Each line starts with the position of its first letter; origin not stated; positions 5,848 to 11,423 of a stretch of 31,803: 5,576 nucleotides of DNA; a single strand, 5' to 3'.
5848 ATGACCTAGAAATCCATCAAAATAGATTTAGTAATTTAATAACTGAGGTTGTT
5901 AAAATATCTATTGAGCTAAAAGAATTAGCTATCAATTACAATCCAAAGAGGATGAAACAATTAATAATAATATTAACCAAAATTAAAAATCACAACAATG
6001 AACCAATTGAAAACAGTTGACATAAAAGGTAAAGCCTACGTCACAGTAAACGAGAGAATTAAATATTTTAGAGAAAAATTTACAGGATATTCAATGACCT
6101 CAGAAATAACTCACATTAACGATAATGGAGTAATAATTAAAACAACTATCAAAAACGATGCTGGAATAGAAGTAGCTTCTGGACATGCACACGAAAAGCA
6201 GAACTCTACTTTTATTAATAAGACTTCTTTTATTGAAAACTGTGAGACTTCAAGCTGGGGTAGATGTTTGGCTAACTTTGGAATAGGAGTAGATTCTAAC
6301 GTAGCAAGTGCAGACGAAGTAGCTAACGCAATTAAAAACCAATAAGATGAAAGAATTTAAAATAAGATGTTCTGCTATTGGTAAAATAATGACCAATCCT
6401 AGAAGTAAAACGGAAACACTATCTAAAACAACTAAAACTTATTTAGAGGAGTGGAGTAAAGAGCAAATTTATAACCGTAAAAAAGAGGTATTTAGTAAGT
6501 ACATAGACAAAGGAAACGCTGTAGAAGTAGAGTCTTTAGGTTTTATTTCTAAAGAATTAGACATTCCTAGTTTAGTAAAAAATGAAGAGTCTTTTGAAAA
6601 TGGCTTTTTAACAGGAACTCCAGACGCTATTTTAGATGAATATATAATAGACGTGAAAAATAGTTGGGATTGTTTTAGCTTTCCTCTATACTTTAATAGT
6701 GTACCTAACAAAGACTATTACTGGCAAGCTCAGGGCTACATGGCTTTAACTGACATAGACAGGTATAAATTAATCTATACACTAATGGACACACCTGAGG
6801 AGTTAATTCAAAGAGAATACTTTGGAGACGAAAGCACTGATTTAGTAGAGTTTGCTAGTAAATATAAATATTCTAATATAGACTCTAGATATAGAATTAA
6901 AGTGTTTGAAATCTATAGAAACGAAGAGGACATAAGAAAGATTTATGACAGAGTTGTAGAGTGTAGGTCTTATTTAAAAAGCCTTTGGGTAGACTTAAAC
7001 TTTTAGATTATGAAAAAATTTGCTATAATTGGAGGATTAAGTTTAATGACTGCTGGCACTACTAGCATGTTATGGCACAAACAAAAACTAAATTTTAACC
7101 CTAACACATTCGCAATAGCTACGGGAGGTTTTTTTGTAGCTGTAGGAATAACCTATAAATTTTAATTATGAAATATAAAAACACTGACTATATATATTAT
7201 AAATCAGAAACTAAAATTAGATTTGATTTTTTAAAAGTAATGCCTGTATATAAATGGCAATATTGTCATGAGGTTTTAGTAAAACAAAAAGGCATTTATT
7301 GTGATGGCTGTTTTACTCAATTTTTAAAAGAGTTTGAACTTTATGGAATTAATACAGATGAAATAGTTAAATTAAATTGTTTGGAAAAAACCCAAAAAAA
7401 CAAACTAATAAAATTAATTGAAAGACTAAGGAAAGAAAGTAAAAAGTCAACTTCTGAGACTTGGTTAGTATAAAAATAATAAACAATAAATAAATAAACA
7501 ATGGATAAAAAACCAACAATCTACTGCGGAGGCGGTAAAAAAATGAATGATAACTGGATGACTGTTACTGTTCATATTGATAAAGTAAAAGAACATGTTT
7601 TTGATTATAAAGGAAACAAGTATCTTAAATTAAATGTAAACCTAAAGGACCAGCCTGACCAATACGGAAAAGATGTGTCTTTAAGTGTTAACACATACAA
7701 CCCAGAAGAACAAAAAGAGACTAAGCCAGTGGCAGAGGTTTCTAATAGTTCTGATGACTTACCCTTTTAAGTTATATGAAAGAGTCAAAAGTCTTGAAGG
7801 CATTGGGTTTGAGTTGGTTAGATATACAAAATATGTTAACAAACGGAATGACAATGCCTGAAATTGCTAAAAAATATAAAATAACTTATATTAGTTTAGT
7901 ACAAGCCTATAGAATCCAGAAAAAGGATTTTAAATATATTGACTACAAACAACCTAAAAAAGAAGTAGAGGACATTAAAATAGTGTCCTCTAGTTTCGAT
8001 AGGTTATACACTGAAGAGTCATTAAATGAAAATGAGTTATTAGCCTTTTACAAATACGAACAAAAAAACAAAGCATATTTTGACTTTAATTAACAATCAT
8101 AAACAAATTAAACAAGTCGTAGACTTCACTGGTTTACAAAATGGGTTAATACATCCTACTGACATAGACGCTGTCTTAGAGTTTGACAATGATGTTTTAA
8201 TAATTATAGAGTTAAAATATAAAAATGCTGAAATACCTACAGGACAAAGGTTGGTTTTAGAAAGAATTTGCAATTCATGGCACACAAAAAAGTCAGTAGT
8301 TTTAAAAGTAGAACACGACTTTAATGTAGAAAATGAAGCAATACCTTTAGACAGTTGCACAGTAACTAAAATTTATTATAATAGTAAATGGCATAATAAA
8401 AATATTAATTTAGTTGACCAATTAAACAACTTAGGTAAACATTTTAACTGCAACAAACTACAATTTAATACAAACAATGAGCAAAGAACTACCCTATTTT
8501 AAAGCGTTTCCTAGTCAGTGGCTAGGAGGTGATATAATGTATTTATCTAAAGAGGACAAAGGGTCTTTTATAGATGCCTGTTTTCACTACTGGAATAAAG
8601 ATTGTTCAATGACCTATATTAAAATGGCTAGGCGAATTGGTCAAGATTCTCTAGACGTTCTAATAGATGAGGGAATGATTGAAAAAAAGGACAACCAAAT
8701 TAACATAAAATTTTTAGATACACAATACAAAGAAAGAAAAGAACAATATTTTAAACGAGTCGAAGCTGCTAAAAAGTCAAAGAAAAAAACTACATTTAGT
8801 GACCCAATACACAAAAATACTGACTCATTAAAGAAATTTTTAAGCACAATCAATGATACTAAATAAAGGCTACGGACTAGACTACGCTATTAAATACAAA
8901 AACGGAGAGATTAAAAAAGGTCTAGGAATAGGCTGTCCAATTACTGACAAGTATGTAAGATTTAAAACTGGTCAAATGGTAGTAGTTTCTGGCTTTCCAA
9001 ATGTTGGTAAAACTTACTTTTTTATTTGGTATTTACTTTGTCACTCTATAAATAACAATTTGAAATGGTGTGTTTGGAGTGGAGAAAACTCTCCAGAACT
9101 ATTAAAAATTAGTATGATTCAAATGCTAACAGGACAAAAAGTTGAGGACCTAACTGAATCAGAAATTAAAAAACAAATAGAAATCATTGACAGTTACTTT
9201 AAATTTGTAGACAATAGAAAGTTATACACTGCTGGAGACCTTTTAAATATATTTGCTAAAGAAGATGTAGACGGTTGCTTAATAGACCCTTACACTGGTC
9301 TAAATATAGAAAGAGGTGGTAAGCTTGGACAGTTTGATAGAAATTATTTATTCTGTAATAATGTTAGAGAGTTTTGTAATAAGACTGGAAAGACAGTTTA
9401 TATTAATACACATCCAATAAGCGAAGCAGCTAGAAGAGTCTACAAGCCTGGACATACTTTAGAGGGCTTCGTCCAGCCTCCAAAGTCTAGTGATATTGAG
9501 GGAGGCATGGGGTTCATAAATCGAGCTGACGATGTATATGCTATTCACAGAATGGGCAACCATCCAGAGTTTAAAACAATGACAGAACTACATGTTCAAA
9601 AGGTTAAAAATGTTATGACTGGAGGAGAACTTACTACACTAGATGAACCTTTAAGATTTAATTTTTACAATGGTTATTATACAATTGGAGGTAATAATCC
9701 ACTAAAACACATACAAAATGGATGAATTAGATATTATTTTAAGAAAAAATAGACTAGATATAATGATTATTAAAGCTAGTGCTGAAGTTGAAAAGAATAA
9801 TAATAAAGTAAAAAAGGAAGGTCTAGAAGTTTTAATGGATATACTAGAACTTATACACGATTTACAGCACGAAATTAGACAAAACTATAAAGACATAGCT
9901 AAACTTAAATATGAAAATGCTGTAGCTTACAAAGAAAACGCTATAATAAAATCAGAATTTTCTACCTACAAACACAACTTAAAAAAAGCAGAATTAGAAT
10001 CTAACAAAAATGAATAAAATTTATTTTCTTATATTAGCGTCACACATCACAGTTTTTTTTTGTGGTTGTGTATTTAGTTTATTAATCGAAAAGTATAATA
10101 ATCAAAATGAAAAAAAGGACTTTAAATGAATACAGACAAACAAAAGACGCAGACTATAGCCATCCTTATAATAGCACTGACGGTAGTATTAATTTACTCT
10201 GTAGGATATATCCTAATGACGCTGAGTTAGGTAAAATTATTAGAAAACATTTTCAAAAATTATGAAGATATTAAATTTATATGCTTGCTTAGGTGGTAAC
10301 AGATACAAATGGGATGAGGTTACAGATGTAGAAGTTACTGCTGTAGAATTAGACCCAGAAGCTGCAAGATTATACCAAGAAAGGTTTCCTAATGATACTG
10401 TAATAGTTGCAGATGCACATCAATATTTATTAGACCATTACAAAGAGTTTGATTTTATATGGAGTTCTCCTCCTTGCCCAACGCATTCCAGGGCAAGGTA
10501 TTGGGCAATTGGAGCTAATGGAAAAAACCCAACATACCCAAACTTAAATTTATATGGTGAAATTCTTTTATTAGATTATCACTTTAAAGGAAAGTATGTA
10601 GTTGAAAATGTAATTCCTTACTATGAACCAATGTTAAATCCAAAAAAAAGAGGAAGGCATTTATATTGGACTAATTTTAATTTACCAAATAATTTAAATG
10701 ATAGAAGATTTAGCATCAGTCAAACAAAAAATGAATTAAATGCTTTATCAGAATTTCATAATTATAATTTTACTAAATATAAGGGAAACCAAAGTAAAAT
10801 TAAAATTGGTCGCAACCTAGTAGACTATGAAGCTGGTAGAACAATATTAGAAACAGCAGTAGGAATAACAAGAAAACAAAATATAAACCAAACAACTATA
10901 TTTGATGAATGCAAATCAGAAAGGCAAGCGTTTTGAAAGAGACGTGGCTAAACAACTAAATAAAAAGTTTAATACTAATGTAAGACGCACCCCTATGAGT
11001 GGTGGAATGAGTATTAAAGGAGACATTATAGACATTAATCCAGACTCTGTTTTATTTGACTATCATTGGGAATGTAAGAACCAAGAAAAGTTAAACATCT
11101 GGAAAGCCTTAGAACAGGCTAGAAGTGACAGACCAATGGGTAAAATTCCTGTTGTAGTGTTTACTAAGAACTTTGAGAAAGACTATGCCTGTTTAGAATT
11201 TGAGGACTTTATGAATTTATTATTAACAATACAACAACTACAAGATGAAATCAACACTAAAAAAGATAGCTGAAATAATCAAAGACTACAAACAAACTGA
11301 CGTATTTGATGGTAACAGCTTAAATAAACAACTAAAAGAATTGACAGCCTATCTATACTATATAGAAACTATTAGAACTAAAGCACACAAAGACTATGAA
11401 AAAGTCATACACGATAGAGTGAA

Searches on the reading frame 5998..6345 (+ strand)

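Call 20: search_protein_families(library=phrogs, proteins=[window:5998-6345:+], max_evalue=0.01)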
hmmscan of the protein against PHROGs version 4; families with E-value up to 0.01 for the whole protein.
window:5998-6345:+ (115 aa): 3 families
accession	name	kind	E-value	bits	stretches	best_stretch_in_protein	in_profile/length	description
phrog_11717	-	unknown function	8.6e-36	124.6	1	3-115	13-131/208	-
phrog_23738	-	unknown function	6.8e-15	56.2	1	12-111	8-114/198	-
phrog_27776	-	unknown function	0.0015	19.5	1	7-108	9-118/217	-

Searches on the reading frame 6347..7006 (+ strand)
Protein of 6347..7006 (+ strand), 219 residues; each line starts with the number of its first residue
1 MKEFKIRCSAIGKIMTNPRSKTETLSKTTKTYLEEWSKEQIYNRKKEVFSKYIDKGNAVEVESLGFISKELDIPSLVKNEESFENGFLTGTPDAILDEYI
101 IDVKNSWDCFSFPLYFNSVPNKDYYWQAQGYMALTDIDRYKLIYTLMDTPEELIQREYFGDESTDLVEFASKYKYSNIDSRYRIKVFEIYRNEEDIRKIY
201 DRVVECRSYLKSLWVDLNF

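Call 20: search_protein_families(library=phrogs, proteins=[window:6347-7006:+], max_evalue=0.01)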
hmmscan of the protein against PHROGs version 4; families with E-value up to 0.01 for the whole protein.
window:6347-7006:+ (219 aa): 4 families
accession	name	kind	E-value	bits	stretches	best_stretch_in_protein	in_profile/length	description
phrog_5715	-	DNA, RNA and nucleotide metabolism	8.1e-56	189.9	1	4-214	2-209/213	exonuclease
phrog_149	-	DNA, RNA and nucleotide metabolism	3.3e-08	33.3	1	5-211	611-794/1242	exonuclease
phrog_1706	-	DNA, RNA and nucleotide metabolism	1.2e-05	25.9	1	88-211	122-218/293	CRISPR/Cas system associated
phrog_434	-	DNA, RNA and nucleotide metabolism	7.4e-05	23.1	1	81-204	136-230/372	RecE-like recombination exonuclease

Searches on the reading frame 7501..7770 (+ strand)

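Call 21: search_protein_families(library=phrogs, proteins=[window:7501-7770:+], max_evalue=0.01)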
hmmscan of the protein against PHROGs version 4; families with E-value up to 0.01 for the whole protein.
window:7501-7770:+ (89 aa): 1 family
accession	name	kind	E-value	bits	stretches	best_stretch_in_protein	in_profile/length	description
phrog_24909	-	unknown function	0.00033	22.2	1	33-75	25-66/104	-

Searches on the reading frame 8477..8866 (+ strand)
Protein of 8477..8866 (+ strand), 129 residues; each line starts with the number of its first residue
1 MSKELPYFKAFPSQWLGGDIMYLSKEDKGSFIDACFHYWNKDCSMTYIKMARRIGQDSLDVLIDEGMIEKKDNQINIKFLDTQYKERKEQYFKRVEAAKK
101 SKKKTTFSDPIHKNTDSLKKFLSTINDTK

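Call 21: search_protein_families(library=phrogs, proteins=[window:8477-8866:+], max_evalue=0.01)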
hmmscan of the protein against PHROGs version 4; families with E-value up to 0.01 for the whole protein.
window:8477-8866:+ (129 aa): 2 families
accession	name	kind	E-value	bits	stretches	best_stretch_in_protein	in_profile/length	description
phrog_29280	-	unknown function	7e-19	69.5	1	1-91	1-93/286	-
phrog_9327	-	DNA, RNA and nucleotide metabolism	0.00073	20.2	1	4-106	3-113/276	primosomal protein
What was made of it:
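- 8477..8866 (+): Putative origin-binding initiator (129 aa). It acts in trans on the island and is encoded directly upstream of, and overlapping, the DnaB-like helicase gene 8853-9725. There is a weak PHROG 'primosomal protein' hit (call 21).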

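Call 30: search_protein_families(library=pfam, proteins=[window:8477-8866:+], max_evalue=0.01)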
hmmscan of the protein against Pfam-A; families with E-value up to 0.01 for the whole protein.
window:8477-8866:+ (129 aa): 0 families

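Call 67: find_homologous_proteins(query=window:8477-8863:+, max_evalue=0.001)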
Query window:8477-8863:+ (129 aa): 31 proteins with E <= 0.001 among 39 candidates.
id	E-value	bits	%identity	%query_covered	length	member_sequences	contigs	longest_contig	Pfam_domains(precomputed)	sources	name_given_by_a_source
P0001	2.2e-80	285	99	100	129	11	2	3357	-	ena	-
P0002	1.4e-73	263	91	100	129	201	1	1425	-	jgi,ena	-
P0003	3.3e-73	262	91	100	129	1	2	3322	-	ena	-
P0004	1.6e-72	259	92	98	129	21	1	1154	-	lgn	-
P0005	1.6e-72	259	90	100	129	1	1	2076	-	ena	-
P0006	8.1e-72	257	91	98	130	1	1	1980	-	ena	-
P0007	1.4e-71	256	91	98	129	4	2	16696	-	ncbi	-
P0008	2.4e-71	256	90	98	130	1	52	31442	-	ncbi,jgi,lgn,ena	jgi:hypothetical protein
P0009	7.7e-71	254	88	98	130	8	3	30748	-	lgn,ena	-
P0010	8.2e-71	254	90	98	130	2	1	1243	-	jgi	jgi:hypothetical protein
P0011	4.3e-70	251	90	98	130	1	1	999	-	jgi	jgi:hypothetical protein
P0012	1.6e-69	250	90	98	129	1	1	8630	-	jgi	-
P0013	2.5e-69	249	87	98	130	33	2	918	-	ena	-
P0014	5.3e-68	245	87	98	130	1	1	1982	-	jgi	-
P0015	5.2e-58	212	91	76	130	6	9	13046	-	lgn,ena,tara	tara:strand:+ start:5154 stop:5546 length:393 start_codon:yes stop_codon:yes gene_type:complete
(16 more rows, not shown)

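Call 78: predict_structure(alignment_id=A2)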
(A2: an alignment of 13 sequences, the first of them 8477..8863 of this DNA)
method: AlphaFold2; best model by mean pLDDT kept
length: 129 residues; sequences in the alignment: 13
mean_pLDDT: 65.9   pTM: 0.48
mean pLDDT of the five models: 65.9, 65.2, 60.0, 58.1, 55.3
residues with pLDDT >= 90: 0; 70-90: 52; 50-70: 59; < 50: 18
segments of 3 or more residues with pLDDT < 50: 1-11, 105-109
pLDDT, mean of each block of 10 residues (from residue 1): 41 54 74 72 76 84 80 75 65 67 51 58 58
secondary structure, 60 per line:
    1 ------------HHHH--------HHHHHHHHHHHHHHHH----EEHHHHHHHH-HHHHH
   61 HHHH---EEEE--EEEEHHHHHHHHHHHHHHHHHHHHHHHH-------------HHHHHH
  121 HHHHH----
elements in order: H13-16 H25-40 H47-54 H56-64 E68-71 E74-77 H78-101 H115-125
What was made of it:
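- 8477..8866 (+): The AF2 model shows helix-helix-helix, a beta-hairpin and a long helix, which resembles a winged helix (pLDDT 66, call 78).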

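Call 80: search_protein_representatives(alignment_id=A2)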
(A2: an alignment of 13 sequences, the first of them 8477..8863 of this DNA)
Query: 13 sequences, 129 profile positions. Proteins with E-value up to 0.001 (for the whole library): 1733; up to 1e-10: 1138; up to 1e-30: 5. The best 150 are listed.
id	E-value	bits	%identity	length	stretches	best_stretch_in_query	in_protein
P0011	1.1e-70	252.0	-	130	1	1-129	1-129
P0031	8.0e-34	132.9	-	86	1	45-129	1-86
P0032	1.2e-33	132.3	-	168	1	4-101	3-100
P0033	5.6e-33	130.2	-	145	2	3-106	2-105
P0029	4.9e-32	127.1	-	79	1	1-60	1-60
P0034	2.6e-28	115.0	-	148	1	1-120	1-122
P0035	6.5e-26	107.3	-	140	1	3-99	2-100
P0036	1.8e-25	105.9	-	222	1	3-128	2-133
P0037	3.1e-23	98.6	-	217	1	4-127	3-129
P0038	6.7e-23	97.6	-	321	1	2-125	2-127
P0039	2.2e-22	95.9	-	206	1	1-108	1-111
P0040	2.3e-22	95.8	-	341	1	1-113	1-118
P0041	4.6e-22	94.9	-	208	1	1-118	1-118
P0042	5.0e-22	94.7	-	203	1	1-111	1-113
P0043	6.0e-22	94.5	-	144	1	4-121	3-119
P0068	8.5e-20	87.5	-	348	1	1-126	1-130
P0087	3.4e-19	85.6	-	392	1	1-108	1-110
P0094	4.3e-19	85.2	-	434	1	1-114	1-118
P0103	8.4e-19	84.3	-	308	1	1-111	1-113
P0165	1.3e-17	80.4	-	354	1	1-109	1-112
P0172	1.7e-17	80.1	-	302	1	1-112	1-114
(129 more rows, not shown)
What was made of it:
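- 8477..8866 (+): The family has 1733 representative clusters (call 80).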

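Call 82: fold_search(model_id=the predicted structure, library=pdb)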
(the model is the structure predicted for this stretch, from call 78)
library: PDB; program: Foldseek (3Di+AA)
matches with E <= 10: 424; with E <= 0.001: 0
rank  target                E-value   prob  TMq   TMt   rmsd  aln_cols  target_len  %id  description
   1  3eco_B                1.3e-01  0.41  0.32  0.32  12.6       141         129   13  Crystal structure of MepR, a transcription regulator of the Staphylococcus aureus multidrug efflux pump MepA (released 2009-02-10)
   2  3eco_A                1.3e-01  0.38  0.30  0.29  13.6       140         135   13  Crystal structure of MepR, a transcription regulator of the Staphylococcus aureus multidrug efflux pump MepA (released 2009-02-10)
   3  7ff8_A                1.4e-01  0.75  0.31  0.21   6.4        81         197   15  Pseudomonas aeruginosa Virulence Factor Regulator with cAMP ligand and Cl(triethylphosphine)gold(I) (released 2022-07-27)
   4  3pqj_D                1.5e-01  0.60  0.29  0.39   5.2        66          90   17  Crystal Structure of the transcriptional repressor BigR from Xylella fastidiosa (released 2011-06-01)
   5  4aih_E                2.4e-01  0.47  0.34  0.33  14.5       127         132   13  Crystal structure of RovA from Yersinia in its free form (released 2012-09-12)
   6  3deu_A                3.0e-01  0.35  0.33  0.33  17.4       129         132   17  Crystal structure of transcription regulatory protein slyA from Salmonella typhimurium in complex with salicylate liga (released 2008-06-24)
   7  8eju_A                3.2e-01  0.54  0.32  0.18   6.8        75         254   13  The crystal structure of Pseudomonas putida PcaR (released 2024-03-20)
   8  3pqj_B                3.2e-01  0.33  0.27  0.35   5.6        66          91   17  Crystal Structure of the transcriptional repressor BigR from Xylella fastidiosa (released 2011-06-01)
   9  5n35                  3.4e-01  0.75  0.30  0.57   3.3        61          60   21  Gadolinium phased PBP2 (SSO6202) at 2.2 Ang (released 2017-05-17)
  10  7dvu                  3.4e-01  0.35  0.35  0.32  15.1       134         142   11  Crystal structure of heme sensor protein PefR in complex with heme and cyanide (released 2021-09-29)
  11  3qop_A                4.1e-01  0.44  0.30  0.21   6.5        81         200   14  Domain-domain flexibility leads to allostery within the camp receptor protein (CRP) (released 2012-04-04)
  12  4aih_B                4.1e-01  0.28  0.31  0.30  16.9       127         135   14  Crystal structure of RovA from Yersinia in its free form (released 2012-09-12)
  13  1i6x_A                4.4e-01  0.54  0.32  0.22   5.6        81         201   14  STRUCTURE OF A STAR MUTANT CRP-CAMP AT 2.2 A (released 2003-06-17)
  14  8ejv_A                4.4e-01  0.47  0.32  0.18   6.7        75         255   13  The crystal structure of Pseudomonas putida PcaR in complex with succinate (released 2024-03-20)
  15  4l9n_B                4.4e-01  0.23  0.30  0.29  12.6       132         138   13  Crystal structure of MepR A103V mutant from multidrug resistant S. aureus clinical isolate (released 2013-09-11)
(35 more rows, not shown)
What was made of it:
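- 8477..8866 (+): Foldseek top hits are all winged-helix DNA binders but weak (E>=0.13, call 82).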

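Call 83: search_protein_families(library=pfam, alignment_id=A3, max_evalue=0.001)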
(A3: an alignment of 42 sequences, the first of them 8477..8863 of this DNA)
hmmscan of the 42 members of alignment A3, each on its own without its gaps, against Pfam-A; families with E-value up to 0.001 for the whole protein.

A. member 1, window:8477-8863:+ (129 aa): 0 families

B. families by the number of members that match (of 42 scanned): 3 families
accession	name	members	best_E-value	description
PF25200.1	DUF7833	4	4e-07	Family of unknown function (DUF7833)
PF09524.15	Phg_2220_C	1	5.6e-24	Conserved phage C-terminus (Phg_2220_C)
PF10544.15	T5orf172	1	0.00061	T5orf172 domain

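Call 84: search_protein_families(library=ncbifam, proteins=[window:8477-8863:+, P0038, P0040, P0068, P0087, P0094, P0165, P0103, P0172], max_evalue=0.01)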
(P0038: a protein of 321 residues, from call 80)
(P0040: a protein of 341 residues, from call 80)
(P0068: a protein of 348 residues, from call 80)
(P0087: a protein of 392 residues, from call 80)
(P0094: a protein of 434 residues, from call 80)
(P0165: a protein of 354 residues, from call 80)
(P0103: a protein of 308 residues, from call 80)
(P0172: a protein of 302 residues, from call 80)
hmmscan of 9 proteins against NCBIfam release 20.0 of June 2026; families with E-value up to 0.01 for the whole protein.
window:8477-8863:+ (129 aa): 1 family
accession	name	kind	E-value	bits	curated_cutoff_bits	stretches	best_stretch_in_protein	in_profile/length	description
NF005318.0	PRK06851.1-2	equivalog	0.004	16.4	734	1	58-101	104-145/353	hypothetical protein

P0038 (321 aa): 0 families

P0040 (341 aa): 0 families

P0068 (348 aa): 0 families

P0087 (392 aa): 0 families

P0094 (434 aa): 0 families

P0165 (354 aa): 0 families

P0103 (308 aa): 1 family
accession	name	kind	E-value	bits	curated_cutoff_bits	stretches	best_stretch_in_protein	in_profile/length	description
NF040974.1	RepABC_RepC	equivalog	0.0057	16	150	1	84-219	196-321/393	plasmid replication protein RepC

P0172 (302 aa): 0 families
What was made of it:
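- On Iteron-type phage replication origin (lambda ori/O, SPP1 oriL-oriR/gp38 type): No Pfam or NCBIfam family matches (calls 30, 83, 84).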

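Call 96: find_related_loci(query=A3, collection=viral_contigs, flank=1500)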
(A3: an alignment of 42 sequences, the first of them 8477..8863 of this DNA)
Query A3 (129 aa) in viral_contigs; peptide patterns used: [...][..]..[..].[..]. (x = any residue, [..] = any of these).
568 stretches matched a pattern; 500 encode a relative of the query (tblastn E <= 1e-3); the best 80 are kept; 80 distinct loci.
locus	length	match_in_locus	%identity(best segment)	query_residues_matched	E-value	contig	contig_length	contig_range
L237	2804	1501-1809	47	1-105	9e-28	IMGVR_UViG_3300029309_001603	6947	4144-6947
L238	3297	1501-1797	44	3-101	3e-26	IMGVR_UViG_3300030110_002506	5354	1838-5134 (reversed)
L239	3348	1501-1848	41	3-120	7e-26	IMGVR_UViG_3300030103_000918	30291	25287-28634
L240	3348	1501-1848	40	3-120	2e-25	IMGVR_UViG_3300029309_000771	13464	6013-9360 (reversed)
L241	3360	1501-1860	41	1-122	2e-25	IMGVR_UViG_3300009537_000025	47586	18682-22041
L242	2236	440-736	43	3-101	3e-25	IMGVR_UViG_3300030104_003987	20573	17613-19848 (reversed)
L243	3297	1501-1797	43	3-101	3e-25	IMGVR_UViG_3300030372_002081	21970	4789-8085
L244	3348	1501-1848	39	3-120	4e-25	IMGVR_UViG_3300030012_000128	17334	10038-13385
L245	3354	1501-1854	38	1-120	7e-25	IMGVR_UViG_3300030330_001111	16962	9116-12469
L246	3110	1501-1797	42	3-101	6e-25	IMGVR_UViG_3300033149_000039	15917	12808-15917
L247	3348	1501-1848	42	3-120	3e-24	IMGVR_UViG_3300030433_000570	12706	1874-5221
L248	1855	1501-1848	36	3-120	6e-24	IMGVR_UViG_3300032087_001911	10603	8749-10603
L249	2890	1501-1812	40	3-106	6e-24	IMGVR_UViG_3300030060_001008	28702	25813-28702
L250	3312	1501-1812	40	3-106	9e-24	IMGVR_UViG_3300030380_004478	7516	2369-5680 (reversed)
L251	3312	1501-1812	40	3-106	1e-23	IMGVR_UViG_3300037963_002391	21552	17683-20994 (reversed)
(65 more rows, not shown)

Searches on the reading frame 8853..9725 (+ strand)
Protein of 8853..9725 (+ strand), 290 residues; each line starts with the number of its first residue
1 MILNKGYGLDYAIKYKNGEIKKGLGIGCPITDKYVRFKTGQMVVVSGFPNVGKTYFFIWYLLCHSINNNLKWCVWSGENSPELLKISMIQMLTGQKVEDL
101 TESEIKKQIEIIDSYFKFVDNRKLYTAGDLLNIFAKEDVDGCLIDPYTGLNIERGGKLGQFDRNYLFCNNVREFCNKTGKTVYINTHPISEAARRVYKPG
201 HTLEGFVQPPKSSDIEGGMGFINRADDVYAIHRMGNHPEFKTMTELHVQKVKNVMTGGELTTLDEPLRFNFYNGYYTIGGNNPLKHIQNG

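Call 21: search_protein_families(library=phrogs, proteins=[window:8853-9725:+], max_evalue=0.01)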
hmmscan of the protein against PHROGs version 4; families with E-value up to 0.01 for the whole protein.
window:8853-9725:+ (290 aa): 5 families
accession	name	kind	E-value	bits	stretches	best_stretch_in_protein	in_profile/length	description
phrog_18375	-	DNA, RNA and nucleotide metabolism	2.4e-26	93.2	1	10-267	345-605/644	DNA primase/helicase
phrog_19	-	DNA, RNA and nucleotide metabolism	1.7e-11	44.7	1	15-145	326-464/621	DnaB-like replicative helicase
phrog_5482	-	unknown function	3.9e-11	43.3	1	33-235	39-250/341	-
phrog_239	-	DNA, RNA and nucleotide metabolism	2.8e-08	34.1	1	22-253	339-576/801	DNA primase/helicase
phrog_243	-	DNA, RNA and nucleotide metabolism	6.6e-06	26.3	1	31-110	26-101/273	DnaB-like replicative helicase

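Call 92: search_protein_families(library=pfam, proteins=[window:8853-9725:+], max_evalue=0.001)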
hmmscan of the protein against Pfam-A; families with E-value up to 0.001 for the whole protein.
window:8853-9725:+ (290 aa): 1 family
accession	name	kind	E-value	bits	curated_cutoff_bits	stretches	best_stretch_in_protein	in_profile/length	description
PF03796.21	DnaB_C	-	0.0005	20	27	0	36-125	15-105/255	DnaB-like helicase C terminal domain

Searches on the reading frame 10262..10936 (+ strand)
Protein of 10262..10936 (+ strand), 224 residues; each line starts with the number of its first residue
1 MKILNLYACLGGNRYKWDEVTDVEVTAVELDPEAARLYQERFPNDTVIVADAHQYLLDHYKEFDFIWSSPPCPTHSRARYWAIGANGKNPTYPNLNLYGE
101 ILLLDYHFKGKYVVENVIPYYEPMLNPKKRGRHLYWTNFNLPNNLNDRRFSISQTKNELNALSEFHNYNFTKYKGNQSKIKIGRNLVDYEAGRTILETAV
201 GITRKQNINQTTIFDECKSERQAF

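Call 21: search_protein_families(library=phrogs, proteins=[window:10262-10936:+], max_evalue=0.01)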
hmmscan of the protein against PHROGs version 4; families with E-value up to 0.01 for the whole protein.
window:10262-10936:+ (224 aa): 4 families
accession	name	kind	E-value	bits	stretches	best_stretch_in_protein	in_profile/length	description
phrog_363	-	other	1.4e-15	58.2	1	1-79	54-132/327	DNA methyltransferase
phrog_116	-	other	3e-07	30.1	1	1-79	208-287/779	DNA methyltransferase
phrog_3820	-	other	3.2e-06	27.4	1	2-72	70-138/255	DNA methyltransferase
phrog_5999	-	other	0.00014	22.8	1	2-79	4-85/109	DNA methyltransferase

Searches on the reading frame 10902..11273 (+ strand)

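Call 21: search_protein_families(library=phrogs, proteins=[window:10902-11273:+], max_evalue=0.01)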
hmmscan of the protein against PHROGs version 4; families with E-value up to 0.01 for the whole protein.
window:10902-11273:+ (123 aa): 2 families
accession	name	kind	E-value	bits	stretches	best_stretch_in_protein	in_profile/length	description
phrog_244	-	DNA, RNA and nucleotide metabolism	5.2e-27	96.3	1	3-108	7-111/186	RusA-like Holliday junction resolvase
phrog_2002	-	DNA, RNA and nucleotide metabolism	1.2e-06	29.5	1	3-119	14-126/130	Holliday junction resolvase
